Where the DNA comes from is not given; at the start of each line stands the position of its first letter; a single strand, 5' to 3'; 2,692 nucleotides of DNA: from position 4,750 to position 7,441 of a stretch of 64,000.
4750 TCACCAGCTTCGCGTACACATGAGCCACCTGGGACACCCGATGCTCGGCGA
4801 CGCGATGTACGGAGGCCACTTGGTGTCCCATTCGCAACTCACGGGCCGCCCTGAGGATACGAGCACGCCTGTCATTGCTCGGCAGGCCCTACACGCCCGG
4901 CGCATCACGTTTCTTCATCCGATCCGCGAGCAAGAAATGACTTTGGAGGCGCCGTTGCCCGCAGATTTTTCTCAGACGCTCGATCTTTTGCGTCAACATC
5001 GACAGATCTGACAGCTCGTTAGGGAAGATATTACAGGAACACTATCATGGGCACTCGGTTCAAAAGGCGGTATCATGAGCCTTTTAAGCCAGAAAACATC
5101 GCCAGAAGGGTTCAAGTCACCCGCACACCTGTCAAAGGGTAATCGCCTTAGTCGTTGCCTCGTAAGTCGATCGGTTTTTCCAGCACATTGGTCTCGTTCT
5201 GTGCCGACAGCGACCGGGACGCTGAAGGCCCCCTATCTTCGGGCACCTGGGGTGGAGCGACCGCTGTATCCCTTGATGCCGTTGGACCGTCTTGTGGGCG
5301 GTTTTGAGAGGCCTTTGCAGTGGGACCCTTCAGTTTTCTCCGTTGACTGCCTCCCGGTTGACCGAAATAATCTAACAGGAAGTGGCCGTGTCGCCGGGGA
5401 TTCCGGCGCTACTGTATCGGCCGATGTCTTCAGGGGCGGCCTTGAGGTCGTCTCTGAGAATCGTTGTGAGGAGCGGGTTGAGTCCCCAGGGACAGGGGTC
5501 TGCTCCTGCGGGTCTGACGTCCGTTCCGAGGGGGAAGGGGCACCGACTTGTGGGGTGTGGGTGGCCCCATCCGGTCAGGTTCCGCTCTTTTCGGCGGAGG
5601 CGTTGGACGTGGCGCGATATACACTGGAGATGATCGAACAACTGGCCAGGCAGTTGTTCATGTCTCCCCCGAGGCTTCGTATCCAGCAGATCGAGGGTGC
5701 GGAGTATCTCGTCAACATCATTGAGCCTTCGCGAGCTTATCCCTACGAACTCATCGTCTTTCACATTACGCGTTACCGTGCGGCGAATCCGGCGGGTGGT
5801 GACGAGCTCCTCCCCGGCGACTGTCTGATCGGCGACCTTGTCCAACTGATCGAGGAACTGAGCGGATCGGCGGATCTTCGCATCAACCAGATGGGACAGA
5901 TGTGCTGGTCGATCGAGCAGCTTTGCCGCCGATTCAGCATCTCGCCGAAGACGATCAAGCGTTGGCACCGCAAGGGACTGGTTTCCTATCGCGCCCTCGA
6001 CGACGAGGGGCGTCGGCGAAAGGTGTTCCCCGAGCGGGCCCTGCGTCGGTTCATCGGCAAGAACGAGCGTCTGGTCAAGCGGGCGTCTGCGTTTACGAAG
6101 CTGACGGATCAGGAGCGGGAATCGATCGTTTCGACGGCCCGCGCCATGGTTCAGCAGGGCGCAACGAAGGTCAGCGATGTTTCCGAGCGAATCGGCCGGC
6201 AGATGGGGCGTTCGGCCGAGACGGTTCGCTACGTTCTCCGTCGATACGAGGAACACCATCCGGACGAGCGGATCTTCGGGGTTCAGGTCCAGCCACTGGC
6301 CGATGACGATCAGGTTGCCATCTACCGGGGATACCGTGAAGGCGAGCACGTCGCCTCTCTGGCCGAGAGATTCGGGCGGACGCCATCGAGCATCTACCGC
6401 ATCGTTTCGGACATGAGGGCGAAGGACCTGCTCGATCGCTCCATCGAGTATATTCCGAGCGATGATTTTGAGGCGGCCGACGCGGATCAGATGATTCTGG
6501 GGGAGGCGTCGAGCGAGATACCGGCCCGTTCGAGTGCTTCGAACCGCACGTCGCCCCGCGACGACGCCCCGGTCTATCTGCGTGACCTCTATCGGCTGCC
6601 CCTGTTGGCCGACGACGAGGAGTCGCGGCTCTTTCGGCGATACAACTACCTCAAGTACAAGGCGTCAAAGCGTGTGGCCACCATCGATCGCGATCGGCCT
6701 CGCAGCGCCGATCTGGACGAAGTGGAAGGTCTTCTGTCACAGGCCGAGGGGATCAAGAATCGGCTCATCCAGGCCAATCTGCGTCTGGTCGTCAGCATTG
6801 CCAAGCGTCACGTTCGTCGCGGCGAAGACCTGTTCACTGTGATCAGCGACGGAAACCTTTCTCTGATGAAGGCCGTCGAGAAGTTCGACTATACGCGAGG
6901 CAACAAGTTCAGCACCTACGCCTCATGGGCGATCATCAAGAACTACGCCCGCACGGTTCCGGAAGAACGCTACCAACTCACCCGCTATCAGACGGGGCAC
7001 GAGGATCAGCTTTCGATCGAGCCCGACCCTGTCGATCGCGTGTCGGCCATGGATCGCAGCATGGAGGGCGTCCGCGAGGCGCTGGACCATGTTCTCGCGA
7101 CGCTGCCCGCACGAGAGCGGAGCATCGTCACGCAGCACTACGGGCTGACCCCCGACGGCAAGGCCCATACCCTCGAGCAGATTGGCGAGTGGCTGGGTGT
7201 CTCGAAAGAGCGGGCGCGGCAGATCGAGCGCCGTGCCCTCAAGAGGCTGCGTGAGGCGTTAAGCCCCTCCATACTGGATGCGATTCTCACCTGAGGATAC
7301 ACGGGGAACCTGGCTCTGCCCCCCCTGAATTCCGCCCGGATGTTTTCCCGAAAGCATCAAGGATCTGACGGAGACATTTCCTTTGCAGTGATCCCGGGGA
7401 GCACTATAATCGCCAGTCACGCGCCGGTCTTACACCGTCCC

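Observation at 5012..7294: Group-1-like sigma-70 factor with a roughly 490-aa N-terminal extension containing three HTH-like repeats and a long poorly coding leader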

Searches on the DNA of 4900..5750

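Call 14: search_rna_families(source=window, start=4900, end=5750, threshold=evalue, max_evalue=1)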
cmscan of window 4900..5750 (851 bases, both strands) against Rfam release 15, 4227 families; matches with E-value up to 1: 0.
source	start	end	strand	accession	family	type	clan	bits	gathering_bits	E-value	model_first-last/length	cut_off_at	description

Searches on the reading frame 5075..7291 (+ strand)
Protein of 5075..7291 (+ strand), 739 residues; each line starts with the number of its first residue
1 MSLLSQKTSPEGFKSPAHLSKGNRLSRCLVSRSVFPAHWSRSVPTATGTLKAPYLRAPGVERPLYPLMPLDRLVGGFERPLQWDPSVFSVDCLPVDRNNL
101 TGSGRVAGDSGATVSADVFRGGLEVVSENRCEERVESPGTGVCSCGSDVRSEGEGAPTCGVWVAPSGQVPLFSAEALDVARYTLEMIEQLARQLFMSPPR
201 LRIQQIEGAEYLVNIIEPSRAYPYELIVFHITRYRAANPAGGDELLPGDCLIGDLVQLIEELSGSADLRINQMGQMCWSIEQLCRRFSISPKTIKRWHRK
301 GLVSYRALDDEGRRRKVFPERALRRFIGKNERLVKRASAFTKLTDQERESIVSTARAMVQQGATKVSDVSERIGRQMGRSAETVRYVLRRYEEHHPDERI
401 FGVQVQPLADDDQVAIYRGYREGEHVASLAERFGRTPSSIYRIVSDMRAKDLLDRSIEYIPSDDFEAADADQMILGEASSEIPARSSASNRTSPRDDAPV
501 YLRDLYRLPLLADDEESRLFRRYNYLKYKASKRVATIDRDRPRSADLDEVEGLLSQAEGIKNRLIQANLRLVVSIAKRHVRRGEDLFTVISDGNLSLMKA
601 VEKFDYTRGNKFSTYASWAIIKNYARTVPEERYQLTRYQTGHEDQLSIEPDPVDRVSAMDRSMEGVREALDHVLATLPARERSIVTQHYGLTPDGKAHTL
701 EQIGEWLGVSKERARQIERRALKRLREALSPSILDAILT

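Call 3: search_protein_families(library=pfam, proteins=[window:5075-7291:+], max_evalue=1)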
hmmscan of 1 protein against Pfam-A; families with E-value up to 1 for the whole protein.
window:5075-7291:+ (739 aa): 25 families
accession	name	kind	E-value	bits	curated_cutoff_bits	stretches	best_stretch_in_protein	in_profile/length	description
PF04545.22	Sigma70_r4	-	7.1e-19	67.5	24.1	1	673-727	1-50/50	Sigma-70, region 4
PF04542.20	Sigma70_r2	-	6.4e-13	48.7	24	1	564-621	1-58/71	Sigma-70 region 2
PF13518.12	HTH_28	-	8.1e-12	45.5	25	3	420-454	9-46/52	Helix-turn-helix domain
PF13936.12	HTH_38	-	4.1e-10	39.7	27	2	408-442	5-39/44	Helix-turn-helix domain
PF13384.12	HTH_23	-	3.8e-09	36.5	24.6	2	420-447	14-41/50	Homeodomain-like domain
PF02796.21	HTH_7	-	1.3e-07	32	23.8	2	279-300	23-44/45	Helix-turn-helix domain of resolvase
PF08281.18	Sigma70_r4_2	-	5e-06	26.5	25.7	1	667-725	1-54/54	Sigma-70, region 4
PF13551.12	HTH_29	-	1.1e-05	25.9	28.1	1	415-454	3-46/64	Winged helix-turn helix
PF00376.29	MerR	-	2.7e-05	24.3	28.2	1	279-315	1-37/38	MerR family regulatory protein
PF12728.13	HTH_17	-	0.00032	21.3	27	1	279-329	3-49/51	Helix-turn-helix domain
PF13411.12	MerR_1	-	0.001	19.5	21.6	1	279-315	2-37/69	MerR HTH family regulatory protein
PF08765.17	Mor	-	0.0059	17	24.9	1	414-451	63-99/107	Mor transcription activator family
PF12802.13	MarR_2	-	0.0073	16.9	27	0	426-455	23-52/61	MarR family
PF01527.26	HTH_Tnp_1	-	0.011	16.3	24.1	0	279-302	25-48/75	Transposase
PF13730.12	HTH_36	-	0.011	16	25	1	271-298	19-46/55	Helix-turn-helix domain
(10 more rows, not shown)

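Call 4: search_protein_families(library=ncbifam, proteins=[window:5075-7291:+], max_evalue=1)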
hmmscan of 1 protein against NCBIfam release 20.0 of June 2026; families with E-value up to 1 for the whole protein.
window:5075-7291:+ (739 aa): 57 families (the best 25 are shown)
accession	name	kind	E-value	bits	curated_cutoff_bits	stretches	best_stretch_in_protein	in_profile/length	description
NF006666.0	PRK09210.1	equivalog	4.8e-41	141.3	572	2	558-628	131-201/370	RNA polymerase sigma factor RpoD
NF004208.0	PRK05658.1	equivalog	2.1e-40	139.3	555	2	556-627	389-460/631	RNA polymerase sigma factor RpoD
TIGR02997.1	Sig70-cyanoRpoD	subfamily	2.5e-40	138.6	384.5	2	499-630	4-145/298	RNA polymerase sigma factor, RpoD/SigA family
TIGR02393.1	RpoD_Cterm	equivalog_domain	3.7e-40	138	354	2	561-629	2-70/238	RNA polymerase sigma factor RpoD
NF005920.0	PRK07921.1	subfamily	7.9e-40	136.8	464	2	485-628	19-159/328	RNA polymerase sigma factor SigB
NF005643.0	PRK07406.1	equivalog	8.5e-40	137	500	2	475-628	65-229/397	RNA polymerase sigma factor RpoD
NF041931.2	MzaA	equivalog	8.7e-39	133.9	800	2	549-628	465-544/726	MZA anti-phage system associated sigma-70 family RNA polymerase sigma factor MzaA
NF004560.0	PRK05901.1-1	equivalog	5.6e-38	131.3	711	2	484-628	203-347/516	RNA polymerase sigma factor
NF004561.0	PRK05901.1-3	equivalog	7.1e-38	131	582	2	478-627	221-367/537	RNA polymerase sigma factor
NF005785.0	PRK07598.1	equivalog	5.5e-36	124.3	554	3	547-628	163-244/415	RNA polymerase sigma factor SigC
TIGR02394.1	rpoS_proteo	equivalog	1.3e-34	120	378.7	2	561-628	48-115/285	RNA polymerase sigma factor RpoS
NF005642.0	PRK07405.1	subfamily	8.5e-34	117.2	524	2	493-631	6-154/318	RNA polymerase sigma factor SigD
NF004562.0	PRK05901.1-4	equivalog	9e-33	113.6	779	2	556-629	313-386/571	RNA polymerase sigma factor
NF004207.0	PRK05657.1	equivalog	3.2e-32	112.2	394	2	561-628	91-158/329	RNA polymerase sigma factor RpoS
NF004566.0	PRK05901.2-4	equivalog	4.6e-32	111.8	531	2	560-631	193-264/448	RNA polymerase sigma factor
TIGR02937.1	sigma70-ECF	superfamily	2.4e-30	105.3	42.9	1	562-729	4-165/165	sigma-70 family RNA polymerase sigma factor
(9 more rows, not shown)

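Call 6: find_homologous_proteins(query=window:5075-7291:+, max_evalue=0.00001)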
Query window:5075-7291:+ (739 aa): 5 proteins with E <= 0.00001 among 8000 candidates.
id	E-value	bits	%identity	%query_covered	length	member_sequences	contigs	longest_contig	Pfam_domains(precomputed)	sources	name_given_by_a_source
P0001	0.0e+0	1229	100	76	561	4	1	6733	PF13384.13,PF13936.13,PF13518.13,PF02796.22,PF04545.23,PF04542.21,PF08281.19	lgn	-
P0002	2.2e-255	868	69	77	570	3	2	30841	PF08765.18,PF13384.13,PF13936.13,PF13551.13,PF13518.13,PF02796.22,PF04545.23,PF04542.21,PF12802.14,PF08281.19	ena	-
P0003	4.4e-255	867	66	79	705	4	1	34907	PF13384.13,PF13936.13,PF13518.13,PF02796.22,PF04545.23,PF04542.21,PF12802.14,PF08281.19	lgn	-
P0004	2.0e-247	842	68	76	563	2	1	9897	PF08765.18,PF13384.13,PF13936.13,PF13518.13,PF02796.22,PF04545.23,PF04542.21,PF08281.19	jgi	jgi:RNA polymerase primary sigma factor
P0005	1.6e-229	783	58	81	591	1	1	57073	PF13384.13,PF13936.13,PF04545.23,PF04542.21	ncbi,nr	ncbi:MAG: sigma-70 family RNA polymerase sigma factor [Phycisphaerae bacterium]|nr:sigma-70 family R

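Call 15: find_encoding_contigs(protein=P0005, flank=8000, max_places=3)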
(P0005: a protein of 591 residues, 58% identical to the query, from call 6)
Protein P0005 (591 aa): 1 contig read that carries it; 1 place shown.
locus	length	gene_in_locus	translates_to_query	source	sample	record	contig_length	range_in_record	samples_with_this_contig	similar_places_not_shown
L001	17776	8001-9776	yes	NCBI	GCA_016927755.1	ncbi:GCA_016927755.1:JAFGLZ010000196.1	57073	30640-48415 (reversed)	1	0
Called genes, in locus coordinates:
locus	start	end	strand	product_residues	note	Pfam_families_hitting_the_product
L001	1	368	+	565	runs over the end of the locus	PF13492:GAF_3 (faint), PF13185:GAF_2, PF01590:GAF, PF00072:Response_reg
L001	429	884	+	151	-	PF00075:RNase_H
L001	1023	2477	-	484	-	-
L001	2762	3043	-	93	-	-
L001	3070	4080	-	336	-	PF02885:Glycos_trans_3N, PF00591:Glycos_transf_3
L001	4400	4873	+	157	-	PF27226:AF_1845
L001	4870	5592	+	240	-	-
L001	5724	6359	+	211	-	PF02607:B12-binding_2, PF02310:B12-binding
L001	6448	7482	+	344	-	PF01479:S4, PF00849:PseudoU_synth_2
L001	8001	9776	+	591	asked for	PF13384:HTH_23 (faint), PF13936:HTH_38 (faint), PF04542:Sigma70_r2, PF04545:Sigma70_r4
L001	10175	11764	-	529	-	-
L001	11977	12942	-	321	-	-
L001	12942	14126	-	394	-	PF02606:LpxK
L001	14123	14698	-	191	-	PF08433:KTI12 (weak), PF13671:AAA_33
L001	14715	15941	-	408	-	PF01875:Memo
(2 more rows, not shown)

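Call 16: find_encoding_contigs(protein=P0003, flank=8000, max_places=3)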
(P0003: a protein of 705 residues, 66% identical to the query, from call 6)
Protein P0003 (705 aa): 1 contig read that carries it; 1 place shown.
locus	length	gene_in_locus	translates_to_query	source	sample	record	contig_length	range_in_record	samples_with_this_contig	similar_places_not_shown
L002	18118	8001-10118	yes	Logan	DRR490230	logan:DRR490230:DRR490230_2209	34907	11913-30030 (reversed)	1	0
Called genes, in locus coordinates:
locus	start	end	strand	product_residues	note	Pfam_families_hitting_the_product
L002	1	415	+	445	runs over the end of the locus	PF00330:Aconitase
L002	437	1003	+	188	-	PF00694:Aconitase_C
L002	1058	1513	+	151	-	PF00075:RNase_H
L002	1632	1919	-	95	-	-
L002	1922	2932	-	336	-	PF02885:Glycos_trans_3N, PF00591:Glycos_transf_3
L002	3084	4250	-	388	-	PF10509:GalKase_gal_bdg, PF00288:GHMP_kinases_N, PF08544:GHMP_kinases_C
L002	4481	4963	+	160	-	PF27226:AF_1845 (weak)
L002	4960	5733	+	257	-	-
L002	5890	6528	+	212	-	PF02607:B12-binding_2, PF02310:B12-binding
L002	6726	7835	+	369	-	PF01479:S4, PF00849:PseudoU_synth_2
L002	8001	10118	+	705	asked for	PF08281:Sigma70_r4_2 (faint), PF13384:HTH_23 (faint), PF13518:HTH_28 (faint), PF13936:HTH_38 (faint), PF02796:HTH_7 (faint), PF12802:MarR_2 (faint), PF04542:Sigma70_r2, PF04545:Sigma70_r4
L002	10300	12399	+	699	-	-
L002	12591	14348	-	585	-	PF04055:Radical_SAM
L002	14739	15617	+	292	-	PF02517:Rce1-like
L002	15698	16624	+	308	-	PF01066:CDP-OH_P_transf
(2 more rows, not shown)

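Call 31: find_related_loci(query=A1, collection=genome_contigs, flank=4000)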
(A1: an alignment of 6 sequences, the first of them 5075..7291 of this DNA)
Query A1 (739 aa) in genome_contigs; peptide patterns used: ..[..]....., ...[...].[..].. (x = any residue, [..] = any of these).
291 stretches matched a pattern; 223 encode a relative of the query (tblastn E <= 1e-3); the best 80 are kept; 80 distinct loci.
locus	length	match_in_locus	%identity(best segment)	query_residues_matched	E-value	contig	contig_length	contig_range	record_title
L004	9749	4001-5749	66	156-738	0e+0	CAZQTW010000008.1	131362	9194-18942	MAG TPA_asm: uncultured Planctomycetales bacterium isolate SRP167436_co1_220 genome assembly, contig: NODE_81_length_131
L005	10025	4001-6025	56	74-738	0e+0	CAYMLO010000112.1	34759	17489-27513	MAG TPA_asm: uncultured Planctomycetales bacterium isolate binchicken_co334_152 genome assembly, contig: NODE_1998_lengt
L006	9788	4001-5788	58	137-739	0e+0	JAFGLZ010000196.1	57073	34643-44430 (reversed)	MAG: Phycisphaerae bacterium isolate Zod_Metabat.429 k87_9311756, whole genome shotgun sequence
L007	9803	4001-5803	44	141-735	1e-148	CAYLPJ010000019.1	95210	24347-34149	MAG TPA_asm: uncultured Planctomycetaceae bacterium isolate SRP141376_co2_254 genome assembly, contig: NODE_592_length_9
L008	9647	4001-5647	45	176-729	7e-147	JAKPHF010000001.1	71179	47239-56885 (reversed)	MAG: Planctomycetota bacterium isolate USOA134_maxbin.073 k141_216520, whole genome shotgun sequence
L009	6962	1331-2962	45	179-729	8e-146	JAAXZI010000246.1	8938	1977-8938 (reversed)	MAG: Phycisphaerae bacterium isolate AS01afH2WH_3 36884_AS01, whole genome shotgun sequence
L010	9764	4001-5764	45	140-729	5e-146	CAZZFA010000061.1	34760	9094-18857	MAG TPA_asm: uncultured Planctomycetales bacterium isolate binchicken_co135_101 genome assembly, contig: NODE_2374_lengt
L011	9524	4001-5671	47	179-729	4e-145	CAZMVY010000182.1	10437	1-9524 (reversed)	MAG TPA_asm: uncultured Planctomycetales bacterium isolate SRP167436_co1_329 genome assembly, contig: NODE_10686_length_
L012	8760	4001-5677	45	181-737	3e-145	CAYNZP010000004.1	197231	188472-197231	MAG TPA_asm: uncultured Planctomycetaceae bacterium isolate SRP077602_co10_423 genome assembly, contig: NODE_57_length_1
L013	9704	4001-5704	44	160-730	6e-145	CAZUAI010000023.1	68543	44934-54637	MAG TPA_asm: uncultured Planctomycetales bacterium isolate SRP278314_co1_4 genome assembly, contig: NODE_527_length_6854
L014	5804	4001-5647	43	175-729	9e-143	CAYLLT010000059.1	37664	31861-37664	MAG TPA_asm: uncultured Planctomycetales bacterium isolate SRP119689_co1_258 genome assembly, contig: NODE_1307_length_3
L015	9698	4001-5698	46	174-737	1e-142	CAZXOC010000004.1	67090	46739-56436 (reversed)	MAG TPA_asm: uncultured Planctomycetaceae bacterium isolate SRP068000_co1_356 genome assembly, contig: NODE_290_length_6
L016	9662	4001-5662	42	181-731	1e-141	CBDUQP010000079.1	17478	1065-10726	MAG TPA_asm: uncultured Phycisphaerales bacterium isolate SRR22302365_binner12_Refined_55 genome assembly, contig: ERZ25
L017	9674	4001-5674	44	173-730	2e-141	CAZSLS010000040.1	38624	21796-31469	MAG TPA_asm: uncultured Planctomycetaceae bacterium isolate SRP260945_co1_237 genome assembly, contig: NODE_1416_length_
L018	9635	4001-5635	45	182-731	2e-140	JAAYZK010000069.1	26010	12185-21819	MAG: Planctomycetota bacterium isolate AS06rmzACSIP_316 77515_AS06, whole genome shotgun sequence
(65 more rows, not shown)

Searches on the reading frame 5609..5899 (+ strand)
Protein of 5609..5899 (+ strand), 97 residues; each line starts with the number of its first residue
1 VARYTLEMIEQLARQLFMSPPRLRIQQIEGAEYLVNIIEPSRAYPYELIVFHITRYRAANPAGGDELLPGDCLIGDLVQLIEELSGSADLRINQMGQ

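Call 81: search_protein_families(library=pfam, proteins=[window:5609-5899:+], max_evalue=10)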
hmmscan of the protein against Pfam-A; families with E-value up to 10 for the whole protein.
seq(97 aa): 0 families
